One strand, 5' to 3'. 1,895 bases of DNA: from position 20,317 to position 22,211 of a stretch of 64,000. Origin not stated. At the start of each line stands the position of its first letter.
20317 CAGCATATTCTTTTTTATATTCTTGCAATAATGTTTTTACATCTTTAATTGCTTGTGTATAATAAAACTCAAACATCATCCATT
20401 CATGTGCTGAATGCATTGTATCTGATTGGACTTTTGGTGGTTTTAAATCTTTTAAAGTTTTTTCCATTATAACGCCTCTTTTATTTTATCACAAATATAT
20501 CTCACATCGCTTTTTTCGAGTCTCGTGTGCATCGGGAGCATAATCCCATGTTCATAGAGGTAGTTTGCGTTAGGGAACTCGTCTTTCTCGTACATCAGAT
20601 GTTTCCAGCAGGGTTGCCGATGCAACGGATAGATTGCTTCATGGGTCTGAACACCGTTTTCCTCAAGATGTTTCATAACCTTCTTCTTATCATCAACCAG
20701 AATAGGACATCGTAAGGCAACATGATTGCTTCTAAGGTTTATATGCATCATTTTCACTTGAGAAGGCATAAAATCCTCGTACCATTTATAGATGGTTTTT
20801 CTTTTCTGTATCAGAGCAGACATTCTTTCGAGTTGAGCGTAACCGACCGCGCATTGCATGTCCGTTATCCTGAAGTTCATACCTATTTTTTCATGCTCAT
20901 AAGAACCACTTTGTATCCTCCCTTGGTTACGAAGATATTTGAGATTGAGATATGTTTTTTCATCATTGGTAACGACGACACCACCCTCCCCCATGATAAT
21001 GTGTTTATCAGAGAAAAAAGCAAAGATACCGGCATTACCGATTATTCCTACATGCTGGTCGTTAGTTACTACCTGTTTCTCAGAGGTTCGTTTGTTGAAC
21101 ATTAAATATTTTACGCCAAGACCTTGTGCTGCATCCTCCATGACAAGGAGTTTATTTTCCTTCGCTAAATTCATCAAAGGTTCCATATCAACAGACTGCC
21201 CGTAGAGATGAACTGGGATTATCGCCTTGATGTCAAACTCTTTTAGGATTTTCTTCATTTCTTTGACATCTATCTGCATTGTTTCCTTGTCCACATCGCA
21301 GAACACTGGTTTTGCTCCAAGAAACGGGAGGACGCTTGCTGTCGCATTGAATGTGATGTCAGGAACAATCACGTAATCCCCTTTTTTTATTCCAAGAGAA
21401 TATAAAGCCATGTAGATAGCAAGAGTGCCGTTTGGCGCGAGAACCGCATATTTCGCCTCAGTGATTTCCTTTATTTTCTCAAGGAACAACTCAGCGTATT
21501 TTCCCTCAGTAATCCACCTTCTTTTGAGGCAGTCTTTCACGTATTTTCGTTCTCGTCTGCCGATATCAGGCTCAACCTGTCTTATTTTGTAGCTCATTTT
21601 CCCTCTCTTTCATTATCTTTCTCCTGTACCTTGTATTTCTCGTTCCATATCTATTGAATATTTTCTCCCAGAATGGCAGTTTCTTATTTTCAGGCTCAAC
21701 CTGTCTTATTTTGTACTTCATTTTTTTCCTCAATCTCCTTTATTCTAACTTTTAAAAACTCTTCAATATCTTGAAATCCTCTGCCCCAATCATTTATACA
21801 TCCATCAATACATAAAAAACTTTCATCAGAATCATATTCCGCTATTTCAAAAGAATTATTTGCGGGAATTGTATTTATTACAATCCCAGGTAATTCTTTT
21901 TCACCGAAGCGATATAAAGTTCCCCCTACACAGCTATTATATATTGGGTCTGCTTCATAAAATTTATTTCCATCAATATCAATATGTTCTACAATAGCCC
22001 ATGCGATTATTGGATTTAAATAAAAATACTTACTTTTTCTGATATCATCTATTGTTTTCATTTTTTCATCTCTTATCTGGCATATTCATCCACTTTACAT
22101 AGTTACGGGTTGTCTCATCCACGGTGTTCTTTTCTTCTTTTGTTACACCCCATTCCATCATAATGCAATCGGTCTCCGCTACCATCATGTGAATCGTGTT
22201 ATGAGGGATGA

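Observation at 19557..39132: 20-kb glycan-decoration island: a 3-formamido-deoxyhexose route, dehydrogenase, epimerase, six glycosyltransferases and five methyltransferase genes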

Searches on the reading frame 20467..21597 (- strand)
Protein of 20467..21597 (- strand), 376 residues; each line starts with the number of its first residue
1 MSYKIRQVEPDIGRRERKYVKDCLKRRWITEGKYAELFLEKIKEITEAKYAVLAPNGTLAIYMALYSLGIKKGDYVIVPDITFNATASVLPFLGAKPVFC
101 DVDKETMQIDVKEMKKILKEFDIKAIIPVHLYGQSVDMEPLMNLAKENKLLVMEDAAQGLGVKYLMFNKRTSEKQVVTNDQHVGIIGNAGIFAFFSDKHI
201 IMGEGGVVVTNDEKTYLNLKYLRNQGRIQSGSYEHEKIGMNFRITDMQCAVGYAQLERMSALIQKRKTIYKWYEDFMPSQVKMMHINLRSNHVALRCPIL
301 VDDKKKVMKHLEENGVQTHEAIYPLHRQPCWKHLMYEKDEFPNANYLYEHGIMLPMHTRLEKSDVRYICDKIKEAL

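Call 5: search_protein_families(library=pfam, proteins=[window:20467-21597:-], max_evalue=0.01)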
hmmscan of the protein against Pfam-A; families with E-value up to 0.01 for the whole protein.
window:20467-21597:- (376 aa): 5 families
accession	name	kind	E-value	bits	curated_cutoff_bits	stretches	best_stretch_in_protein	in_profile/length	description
PF01041.23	DegT_DnrJ_EryC1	-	7.2e-95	318.7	19.8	1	11-372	2-359/360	DegT/DnrJ/EryC1/StrS aminotransferase family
PF00155.27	Aminotran_1_2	-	6.7e-06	26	19.7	1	34-155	51-185/361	Aminotransferase class I and II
PF01212.27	Beta_elim_lyase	-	0.00046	20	27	1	39-267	38-255/288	Beta-eliminating lyase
PF01053.26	Cys_Met_Meta_PP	-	0.00047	19.3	27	1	38-156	57-174/381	Cys/Met metabolism PLP-dependent enzyme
PF00266.25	Aminotran_5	-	0.0034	16.8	21.5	1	42-161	52-181/371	Aminotransferase class-V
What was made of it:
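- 20467..21597 (-): PLP-dependent sugar aminotransferase (DegT family), full length, with the Lys-containing motif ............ present. PF01041 E 7e-95 over 2-359/360 (call 5).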

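Call 14: search_protein_families(library=ncbifam, proteins=[window:20467-21597:-], max_evalue=0.01)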
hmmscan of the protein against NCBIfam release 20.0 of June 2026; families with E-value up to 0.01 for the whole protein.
window:20467-21597:- (376 aa): 13 families
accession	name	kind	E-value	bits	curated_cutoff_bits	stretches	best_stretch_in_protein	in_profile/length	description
TIGR04181.1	NHT_00031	hypoth_equivalog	5.3e-78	262.4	420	1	8-355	4-357/359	LegC family aminotransferase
TIGR03588.1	PseC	equivalog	3e-77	260.1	423.5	1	13-375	10-379/380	UDP-4-amino-4,6-dideoxy-N-acetyl-beta-L-altrosamine transaminase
NF008687.0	PRK11706.1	equivalog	1.9e-55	188.1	375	1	9-375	6-373/375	dTDP-4-amino-4,6-dideoxygalactose transaminase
TIGR02379.1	ECA_wecE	subfamily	1.6e-43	148.9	434.85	1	12-374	9-373/376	dTDP-4-amino-4,6-dideoxy-D-glucose transaminase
NF008658.2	PRK11658.1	equivalog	1.7e-43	148.7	631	1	9-374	9-375/379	UDP-4-amino-4-deoxy-L-arabinose aminotransferase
NF011936.0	PRK15407.1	equivalog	2.5e-43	148.4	423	2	15-227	47-252/440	lipopolysaccharide biosynthesis protein RfbH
TIGR04427.1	PLP_DesI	equivalog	5e-42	144.4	650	1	14-373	30-380/390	dTDP-4-dehydro-6-deoxyglucose aminotransferase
TIGR01977.1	am_tr_V_EF2568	hypoth_equivalog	3.4e-08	32.9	377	1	39-199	53-215/376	cysteine desulfurase family protein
NF000586.1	PRK00011.1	subfamily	1.1e-07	31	335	1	37-192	66-228/404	serine hydroxymethyltransferase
NF006230.0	PRK08363.1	equivalog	0.00055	18.8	534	1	64-185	108-231/398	alanine aminotransferase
NF005817.0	PRK07683.1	equivalog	0.00067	18.5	575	1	57-136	98-178/387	aminotransferase A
TIGR03812.1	tyr_de_CO2_Arch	equivalog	0.0018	17.2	299.4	1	74-164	108-200/375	tyrosine decarboxylase MfnA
NF052282.1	PLP_TF_PdxR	equivalog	0.0046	16.1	320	0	51-155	159-264/448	MocR-like pyridoxine biosynthesis transcription factor PdxR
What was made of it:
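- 20467..21597 (-): NCBIfam best matches are LegC 262 bits and PseC 260 bits, both below cut-off (call 14).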

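Call 17: search_solved_structures(query=window:20467-21597:-, max_evalue=1e-20)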
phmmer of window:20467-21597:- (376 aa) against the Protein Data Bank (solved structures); distinct sequences matched with E-value up to 1e-20: 44.
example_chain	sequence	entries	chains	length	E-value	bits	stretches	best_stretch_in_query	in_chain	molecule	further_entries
3bn1_A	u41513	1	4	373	9.1e-59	202.5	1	8-369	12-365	Perosamine synthetase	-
3dr7_A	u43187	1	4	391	1.1e-58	202.2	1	8-369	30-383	Putative perosamine synthetase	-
3dr4_A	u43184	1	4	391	7.4e-58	199.5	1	8-369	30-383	Putative perosamine synthetase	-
7b0m_AAA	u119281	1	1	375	1.2e-57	198.8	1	9-368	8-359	Sugar aminotransferase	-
7b0d_A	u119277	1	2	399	1.2e-50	175.7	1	19-374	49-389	Glutamine--scyllo-inositol transaminase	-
8vr3_A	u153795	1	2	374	3.8e-46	161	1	5-374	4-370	DegT/DnrJ/EryC1/StrS aminotransferase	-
8vr5_A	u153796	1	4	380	6e-46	160.3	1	8-374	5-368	DegT/DnrJ/EryC1/StrS aminotransferase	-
9bgp_A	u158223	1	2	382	1.5e-45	159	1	9-375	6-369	aminotransferase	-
9bgr_A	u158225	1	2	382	9.9e-45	156.3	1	9-375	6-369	aminotransferase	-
1o61_A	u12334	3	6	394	1.7e-40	142.4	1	10-369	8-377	aminotransferase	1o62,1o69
4ztc_A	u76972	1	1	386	6.3e-40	140.5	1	10-369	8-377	Aminotransferase homolog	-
3frk_A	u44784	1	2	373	7.2e-39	137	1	20-373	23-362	QdtB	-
8e77_A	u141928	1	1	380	2.1e-36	128.9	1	38-370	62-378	DegT/DnrJ/EryC1/StrS aminotransferase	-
8e75_A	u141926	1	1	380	2.1e-36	128.9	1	38-370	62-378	DegT/DnrJ/EryC1/StrS aminotransferase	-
7n63_A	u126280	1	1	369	2.1e-35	125.6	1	20-374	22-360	Putative aminotransferase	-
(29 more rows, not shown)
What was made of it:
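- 20467..21597 (-): Best PDB matches: GDP-perosamine synthase 3bn1/3dr4/3dr7 at 200-202 bits, against QdtB 137, WbpE 125 and ArnB 105-110 (call 17).
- Closest known: FdtA/FdtB/FdtF. Different: The aminotransferase is nearer to C4 enzymes (call 17).
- The DegT scores much lower against the C3 enzymes QdtB and WbpE than against C4 enzymes (call 17).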

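Call 104: search_dna_similar(query=window:20467-21597:-, collection=phages, mode=protein, max_rows=12, max_evalue=1e-10)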
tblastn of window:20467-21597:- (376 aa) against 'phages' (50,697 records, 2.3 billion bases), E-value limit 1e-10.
Records with a match: 74; places in all: 77; records where one place covers at least 80% of the query: 63.
Best place of each record, by identity: <60% 74.
By first word of the organism name: Synechococcus 49; Salmonella 5; uncultured 4; Stenotrophomonas 3; Aphanizomenon 2; Bacteriophage 2; Marine 2; Caudoviricetes 1; Planktothrix 1; Pelagibacter 1; and 4 more.
By host as written in the record: - 55; Salmonella enterica subsp. enterica serovar Kentucky 3; Synechococcus sp. 3; Stenotrophomonas maltophilia 3; Homo sapiens 2; Aphanizomenon flos-aquae 1; Planktothrix agardhii 1; Candidatus Pelagibacter ubique HTCC1062 1; and 5 more.
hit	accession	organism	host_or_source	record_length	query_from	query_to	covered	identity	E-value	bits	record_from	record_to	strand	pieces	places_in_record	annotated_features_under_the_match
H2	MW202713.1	Caudoviricetes sp.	Manatee Spring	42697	5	374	98%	29.9%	1e-38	152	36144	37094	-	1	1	putative pyridoxal phosphate-dependent enzyme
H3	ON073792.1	Aphanizomenon phage Yong-DA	Aphanizomenon flos-aquae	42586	32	376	92%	29.0%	7e-36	144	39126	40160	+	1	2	DegT/DnrJ/EryC1/StrS aminotransferase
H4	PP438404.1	Aphanizomenon phage Afl-JY11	Aphanizomenon flos-aquae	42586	32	376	92%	29.0%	7e-36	144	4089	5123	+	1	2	hypothetical protein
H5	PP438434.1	Planktothrix phage Pag-JY44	Planktothrix agardhii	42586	32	376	92%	29.0%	7e-36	144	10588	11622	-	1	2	hypothetical protein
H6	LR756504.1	uncultured phage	metagenomic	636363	9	372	97%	27.1%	6e-24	109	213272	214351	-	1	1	record has no annotation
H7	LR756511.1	uncultured phage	metagenomic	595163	5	369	97%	26.7%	1e-32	135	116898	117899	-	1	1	record has no annotation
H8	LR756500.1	uncultured phage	metagenomic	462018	1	369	98%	25.7%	2e-26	117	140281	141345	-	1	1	record has no annotation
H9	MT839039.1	Bacteriophage sp.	human fecal samples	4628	28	365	90%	27.5%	2e-24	110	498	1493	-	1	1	record has no annotation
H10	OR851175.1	Salmonella phage S.Kent 1-2-1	Salmonella enterica subsp. enterica ...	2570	12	374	97%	25.1%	3e-27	119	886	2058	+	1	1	record has no annotation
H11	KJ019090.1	Synechococcus phage ACG-2014f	-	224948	12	376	97%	24.6%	7e-18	91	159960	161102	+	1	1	hypothetical protein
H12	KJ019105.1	Synechococcus phage ACG-2014f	-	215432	12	376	97%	24.6%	7e-18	91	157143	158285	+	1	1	hypothetical protein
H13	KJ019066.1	Synechococcus phage ACG-2014f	-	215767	12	376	97%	24.6%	7e-18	91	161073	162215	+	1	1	hypothetical protein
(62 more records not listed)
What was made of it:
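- Cyanophages and huge phages carry DegT genes (call 104).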

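Call 105: get_annotated_region(hit=H3, flank=7000)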
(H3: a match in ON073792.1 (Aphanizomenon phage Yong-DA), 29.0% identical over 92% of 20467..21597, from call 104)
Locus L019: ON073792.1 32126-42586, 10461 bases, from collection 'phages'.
description: Aphanizomenon phage Yong-DA, complete genome.
organism: Aphanizomenon phage Yong-DA (NCBI taxid 2932864)
taxonomy: Viruses
host: -; source: Aphanizomenon flos-aquae; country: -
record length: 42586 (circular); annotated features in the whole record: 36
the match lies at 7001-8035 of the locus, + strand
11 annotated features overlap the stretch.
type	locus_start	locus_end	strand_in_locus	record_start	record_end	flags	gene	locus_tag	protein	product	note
CDS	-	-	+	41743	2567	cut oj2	-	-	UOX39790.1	polysaccharide export periplasmic protein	-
CDS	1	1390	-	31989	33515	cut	-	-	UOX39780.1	NAD dependent epimerase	-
CDS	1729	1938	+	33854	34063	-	-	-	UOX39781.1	hypothetical protein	-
CDS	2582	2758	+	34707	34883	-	-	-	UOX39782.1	ribbon-helix-helix protein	-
CDS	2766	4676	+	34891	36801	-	-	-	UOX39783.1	replication protein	-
CDS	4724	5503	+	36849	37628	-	-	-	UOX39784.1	ParA family protein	-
CDS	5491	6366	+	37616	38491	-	-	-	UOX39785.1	ParB family protein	-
CDS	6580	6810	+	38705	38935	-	-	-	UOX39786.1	hypothetical protein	-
CDS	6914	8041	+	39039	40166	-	-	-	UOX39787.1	DegT/DnrJ/EryC1/StrS aminotransferase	-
CDS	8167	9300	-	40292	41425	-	-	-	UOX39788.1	UDP-N-acetylglucosamine 2-epimerase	-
CDS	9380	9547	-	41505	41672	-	-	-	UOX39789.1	hypothetical protein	-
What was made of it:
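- Tried and rejected: The best-matching isolate 'phage' record with a DegT gene (Aphanizomenon phage Yong-DA) looks plasmid-like and has no comparable island (call 105).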

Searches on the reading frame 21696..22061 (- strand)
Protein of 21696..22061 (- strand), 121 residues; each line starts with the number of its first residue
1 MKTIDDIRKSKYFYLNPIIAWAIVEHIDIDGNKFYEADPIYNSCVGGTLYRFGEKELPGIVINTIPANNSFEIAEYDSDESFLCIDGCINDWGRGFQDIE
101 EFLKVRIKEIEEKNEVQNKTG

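Call 5: search_protein_families(library=pfam, proteins=[window:21696-22061:-], max_evalue=0.01)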
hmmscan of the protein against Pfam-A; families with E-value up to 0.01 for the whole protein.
window:21696-22061:- (121 aa): 0 families

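Call 9: search_protein_families(library=phrogs, proteins=[window:21696-22061:-], max_evalue=0.01)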
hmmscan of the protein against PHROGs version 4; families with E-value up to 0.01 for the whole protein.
window:21696-22061:- (121 aa): 0 families
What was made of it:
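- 21696..22061 (-): 121-aa ORF of unknown function between the cupin and DegT genes. No Pfam or PHROG match (calls 5, 9).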
